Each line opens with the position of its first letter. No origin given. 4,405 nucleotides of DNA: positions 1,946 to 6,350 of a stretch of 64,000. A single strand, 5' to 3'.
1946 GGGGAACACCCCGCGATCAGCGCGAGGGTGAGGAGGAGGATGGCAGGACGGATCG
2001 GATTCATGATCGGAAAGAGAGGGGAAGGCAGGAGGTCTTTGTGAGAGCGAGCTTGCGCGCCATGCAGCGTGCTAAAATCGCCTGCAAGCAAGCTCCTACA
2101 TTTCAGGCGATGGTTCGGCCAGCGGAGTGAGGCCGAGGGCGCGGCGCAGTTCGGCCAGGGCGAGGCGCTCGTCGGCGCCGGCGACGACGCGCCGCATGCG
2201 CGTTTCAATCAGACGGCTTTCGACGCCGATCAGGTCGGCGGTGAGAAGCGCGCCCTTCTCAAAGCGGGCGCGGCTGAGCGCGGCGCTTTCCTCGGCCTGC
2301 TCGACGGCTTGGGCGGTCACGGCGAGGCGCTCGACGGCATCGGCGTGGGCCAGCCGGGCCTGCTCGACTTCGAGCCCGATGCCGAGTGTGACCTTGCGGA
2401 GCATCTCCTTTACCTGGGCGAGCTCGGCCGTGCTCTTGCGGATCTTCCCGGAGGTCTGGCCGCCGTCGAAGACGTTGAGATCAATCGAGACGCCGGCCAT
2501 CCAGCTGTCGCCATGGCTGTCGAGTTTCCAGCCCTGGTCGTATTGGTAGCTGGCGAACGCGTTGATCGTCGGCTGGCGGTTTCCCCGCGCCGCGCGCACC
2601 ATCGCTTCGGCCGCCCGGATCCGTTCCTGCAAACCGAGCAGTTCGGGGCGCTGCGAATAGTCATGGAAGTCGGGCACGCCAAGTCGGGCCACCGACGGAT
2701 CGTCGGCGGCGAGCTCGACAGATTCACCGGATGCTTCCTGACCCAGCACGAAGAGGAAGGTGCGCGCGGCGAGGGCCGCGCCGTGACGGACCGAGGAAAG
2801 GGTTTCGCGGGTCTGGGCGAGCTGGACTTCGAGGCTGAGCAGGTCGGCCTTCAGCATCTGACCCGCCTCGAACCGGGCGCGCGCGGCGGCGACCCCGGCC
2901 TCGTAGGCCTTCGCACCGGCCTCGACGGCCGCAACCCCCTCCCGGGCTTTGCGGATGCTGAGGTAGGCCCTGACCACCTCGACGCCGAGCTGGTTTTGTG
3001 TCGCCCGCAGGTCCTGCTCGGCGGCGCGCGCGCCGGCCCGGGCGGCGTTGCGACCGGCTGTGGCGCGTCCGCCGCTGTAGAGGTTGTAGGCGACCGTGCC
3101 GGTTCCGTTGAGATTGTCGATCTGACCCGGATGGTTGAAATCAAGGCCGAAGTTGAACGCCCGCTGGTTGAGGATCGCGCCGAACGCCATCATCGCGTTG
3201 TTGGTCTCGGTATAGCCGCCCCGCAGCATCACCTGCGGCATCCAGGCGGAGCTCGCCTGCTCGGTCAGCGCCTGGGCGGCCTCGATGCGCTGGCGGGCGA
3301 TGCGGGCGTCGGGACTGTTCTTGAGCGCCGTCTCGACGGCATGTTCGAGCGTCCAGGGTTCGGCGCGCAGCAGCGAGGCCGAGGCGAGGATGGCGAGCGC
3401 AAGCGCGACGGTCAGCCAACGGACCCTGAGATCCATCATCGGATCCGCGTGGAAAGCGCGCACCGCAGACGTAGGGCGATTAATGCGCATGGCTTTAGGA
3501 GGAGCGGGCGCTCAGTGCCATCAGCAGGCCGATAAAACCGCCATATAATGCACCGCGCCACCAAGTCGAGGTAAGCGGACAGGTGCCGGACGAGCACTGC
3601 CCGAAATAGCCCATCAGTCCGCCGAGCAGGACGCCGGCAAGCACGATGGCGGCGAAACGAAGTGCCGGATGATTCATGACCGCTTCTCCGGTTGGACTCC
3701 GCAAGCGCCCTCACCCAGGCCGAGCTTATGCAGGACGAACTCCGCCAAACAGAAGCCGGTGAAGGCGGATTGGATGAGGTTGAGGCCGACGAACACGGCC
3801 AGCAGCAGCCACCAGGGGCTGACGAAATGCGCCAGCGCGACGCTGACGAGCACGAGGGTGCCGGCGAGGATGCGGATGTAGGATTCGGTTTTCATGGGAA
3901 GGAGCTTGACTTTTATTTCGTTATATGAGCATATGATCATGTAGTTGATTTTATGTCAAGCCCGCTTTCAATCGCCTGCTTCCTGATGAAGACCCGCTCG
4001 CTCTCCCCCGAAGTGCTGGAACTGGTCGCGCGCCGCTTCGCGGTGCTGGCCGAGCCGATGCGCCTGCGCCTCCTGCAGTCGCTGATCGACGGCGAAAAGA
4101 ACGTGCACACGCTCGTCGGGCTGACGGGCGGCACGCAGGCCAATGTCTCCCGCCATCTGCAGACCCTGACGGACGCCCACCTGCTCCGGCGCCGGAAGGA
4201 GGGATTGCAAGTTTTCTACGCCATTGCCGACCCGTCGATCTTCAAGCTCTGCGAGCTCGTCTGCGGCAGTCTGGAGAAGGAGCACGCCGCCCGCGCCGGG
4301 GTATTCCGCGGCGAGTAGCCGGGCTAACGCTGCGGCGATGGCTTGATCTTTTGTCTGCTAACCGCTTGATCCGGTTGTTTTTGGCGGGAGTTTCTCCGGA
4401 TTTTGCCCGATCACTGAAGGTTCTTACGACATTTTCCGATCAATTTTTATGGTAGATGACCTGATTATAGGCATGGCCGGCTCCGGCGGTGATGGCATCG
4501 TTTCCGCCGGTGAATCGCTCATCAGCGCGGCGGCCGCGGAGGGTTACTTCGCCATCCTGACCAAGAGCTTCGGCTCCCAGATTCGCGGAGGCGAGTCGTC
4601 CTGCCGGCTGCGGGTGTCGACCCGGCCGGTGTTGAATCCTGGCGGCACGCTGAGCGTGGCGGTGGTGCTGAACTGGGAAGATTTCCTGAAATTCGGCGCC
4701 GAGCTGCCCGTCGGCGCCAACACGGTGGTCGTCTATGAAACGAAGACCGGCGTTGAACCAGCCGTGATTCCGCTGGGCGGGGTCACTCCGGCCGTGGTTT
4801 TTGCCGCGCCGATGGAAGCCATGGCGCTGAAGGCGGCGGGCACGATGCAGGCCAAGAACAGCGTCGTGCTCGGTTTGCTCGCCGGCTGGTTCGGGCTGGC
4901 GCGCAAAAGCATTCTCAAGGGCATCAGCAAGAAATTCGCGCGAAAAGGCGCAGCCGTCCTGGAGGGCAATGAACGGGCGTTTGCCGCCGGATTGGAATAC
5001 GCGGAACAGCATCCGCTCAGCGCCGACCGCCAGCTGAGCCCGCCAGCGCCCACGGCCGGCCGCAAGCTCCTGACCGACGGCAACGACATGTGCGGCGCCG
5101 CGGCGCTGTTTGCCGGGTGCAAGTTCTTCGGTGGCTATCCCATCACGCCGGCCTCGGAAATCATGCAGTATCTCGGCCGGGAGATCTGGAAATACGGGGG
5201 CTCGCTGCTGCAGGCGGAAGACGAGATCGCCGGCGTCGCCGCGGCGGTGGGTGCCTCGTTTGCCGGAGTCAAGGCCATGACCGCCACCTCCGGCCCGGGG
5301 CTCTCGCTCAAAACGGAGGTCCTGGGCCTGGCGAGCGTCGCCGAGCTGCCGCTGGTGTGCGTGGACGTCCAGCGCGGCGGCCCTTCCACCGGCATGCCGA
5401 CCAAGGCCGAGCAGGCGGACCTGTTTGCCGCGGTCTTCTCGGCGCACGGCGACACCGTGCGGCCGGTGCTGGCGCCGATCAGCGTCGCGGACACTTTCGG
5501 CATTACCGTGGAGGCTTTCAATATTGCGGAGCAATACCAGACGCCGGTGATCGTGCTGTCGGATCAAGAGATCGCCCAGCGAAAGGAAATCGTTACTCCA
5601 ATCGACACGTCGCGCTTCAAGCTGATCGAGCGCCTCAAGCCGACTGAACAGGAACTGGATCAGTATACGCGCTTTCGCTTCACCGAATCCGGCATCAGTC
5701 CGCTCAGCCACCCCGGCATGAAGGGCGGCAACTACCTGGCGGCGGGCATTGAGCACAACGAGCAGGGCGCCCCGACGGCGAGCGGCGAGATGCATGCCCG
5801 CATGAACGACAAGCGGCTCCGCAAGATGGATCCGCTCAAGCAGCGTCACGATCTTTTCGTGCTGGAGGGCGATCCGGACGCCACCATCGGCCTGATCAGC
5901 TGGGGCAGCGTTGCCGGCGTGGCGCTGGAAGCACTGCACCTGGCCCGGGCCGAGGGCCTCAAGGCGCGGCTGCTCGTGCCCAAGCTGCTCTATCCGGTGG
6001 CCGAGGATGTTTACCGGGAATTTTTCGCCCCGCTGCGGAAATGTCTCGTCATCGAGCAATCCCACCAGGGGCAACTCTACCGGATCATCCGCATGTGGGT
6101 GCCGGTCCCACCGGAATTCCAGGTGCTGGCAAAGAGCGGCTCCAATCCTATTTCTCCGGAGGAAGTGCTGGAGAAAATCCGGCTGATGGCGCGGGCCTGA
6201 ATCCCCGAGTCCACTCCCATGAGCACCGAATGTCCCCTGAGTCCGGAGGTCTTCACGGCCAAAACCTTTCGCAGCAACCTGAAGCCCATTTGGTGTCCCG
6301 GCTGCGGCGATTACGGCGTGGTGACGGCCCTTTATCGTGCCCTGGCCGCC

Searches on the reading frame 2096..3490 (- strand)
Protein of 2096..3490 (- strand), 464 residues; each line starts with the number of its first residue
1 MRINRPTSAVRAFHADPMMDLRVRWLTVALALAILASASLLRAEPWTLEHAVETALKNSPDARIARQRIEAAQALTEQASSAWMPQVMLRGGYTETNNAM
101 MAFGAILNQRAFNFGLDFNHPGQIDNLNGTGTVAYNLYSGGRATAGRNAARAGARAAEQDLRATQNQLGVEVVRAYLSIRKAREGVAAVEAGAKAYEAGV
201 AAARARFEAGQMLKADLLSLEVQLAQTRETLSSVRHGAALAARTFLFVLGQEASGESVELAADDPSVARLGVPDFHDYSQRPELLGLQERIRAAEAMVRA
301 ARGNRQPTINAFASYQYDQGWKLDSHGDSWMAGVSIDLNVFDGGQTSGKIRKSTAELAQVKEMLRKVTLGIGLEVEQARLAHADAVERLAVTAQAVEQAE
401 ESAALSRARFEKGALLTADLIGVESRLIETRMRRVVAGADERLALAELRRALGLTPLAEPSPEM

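Call 79: search_protein_families(library=pfam, proteins=[window:2096-3490:-], max_evalue=0.00001)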
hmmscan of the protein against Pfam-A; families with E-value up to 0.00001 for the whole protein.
window:2096-3490:- (464 aa): 1 family
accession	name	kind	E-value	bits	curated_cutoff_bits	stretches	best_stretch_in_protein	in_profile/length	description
PF02321.23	OEP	-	8.9e-54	182.6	22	2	279-453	10-187/187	Outer membrane efflux protein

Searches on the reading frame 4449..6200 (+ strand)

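Call 79: search_protein_families(library=pfam, proteins=[window:4449-6200:+], max_evalue=0.00001)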
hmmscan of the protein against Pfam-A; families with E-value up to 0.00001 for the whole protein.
window:4449-6200:+ (583 aa): 3 families
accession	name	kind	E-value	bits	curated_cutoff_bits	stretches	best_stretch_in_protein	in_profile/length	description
PF01855.24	POR_N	-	3.5e-55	187.7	27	1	218-445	2-220/231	Pyruvate flavodoxin/ferredoxin oxidoreductase, thiamine diP-bdg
PF01558.24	POR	-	1.4e-26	94.1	27.4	1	13-183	1-173/173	Pyruvate ferredoxin/flavodoxin oxidoreductase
PF17147.9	PFOR_II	-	8.6e-07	29.7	27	1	478-573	1-102/102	Pyruvate:ferredoxin oxidoreductase core domain II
